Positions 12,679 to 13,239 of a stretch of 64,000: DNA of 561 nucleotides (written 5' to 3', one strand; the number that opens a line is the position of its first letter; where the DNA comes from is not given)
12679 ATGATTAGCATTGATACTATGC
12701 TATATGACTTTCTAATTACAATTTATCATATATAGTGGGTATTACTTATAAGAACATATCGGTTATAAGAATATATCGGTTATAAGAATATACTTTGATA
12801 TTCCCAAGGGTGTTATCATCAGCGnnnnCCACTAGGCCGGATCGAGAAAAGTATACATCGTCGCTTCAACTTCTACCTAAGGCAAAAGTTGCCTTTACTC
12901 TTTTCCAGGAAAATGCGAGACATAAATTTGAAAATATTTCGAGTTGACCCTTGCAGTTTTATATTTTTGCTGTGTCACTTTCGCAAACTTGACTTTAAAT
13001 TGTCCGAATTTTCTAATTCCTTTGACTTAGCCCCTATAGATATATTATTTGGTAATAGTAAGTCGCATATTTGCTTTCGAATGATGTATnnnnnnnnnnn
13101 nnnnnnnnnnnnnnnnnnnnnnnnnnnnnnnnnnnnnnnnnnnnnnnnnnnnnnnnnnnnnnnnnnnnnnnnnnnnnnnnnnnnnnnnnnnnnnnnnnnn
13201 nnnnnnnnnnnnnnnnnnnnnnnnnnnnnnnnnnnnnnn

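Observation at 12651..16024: The nucleoredoxin-like gene appears to lack an exon exactly where the foldback and a GATCG-rich element sit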

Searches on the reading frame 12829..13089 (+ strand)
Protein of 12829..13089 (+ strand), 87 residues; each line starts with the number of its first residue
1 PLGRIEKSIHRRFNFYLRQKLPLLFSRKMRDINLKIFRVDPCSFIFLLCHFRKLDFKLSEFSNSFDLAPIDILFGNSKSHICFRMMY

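Call 26: search_protein_families(library=pfam, proteins=[window:12829-13089:+], max_evalue=1)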
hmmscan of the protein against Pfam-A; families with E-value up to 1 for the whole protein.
seq(87 aa): 0 families
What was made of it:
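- Tried and rejected: Pfam scans of the foldback and GATCG-element ORFs found nothing (call 26).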
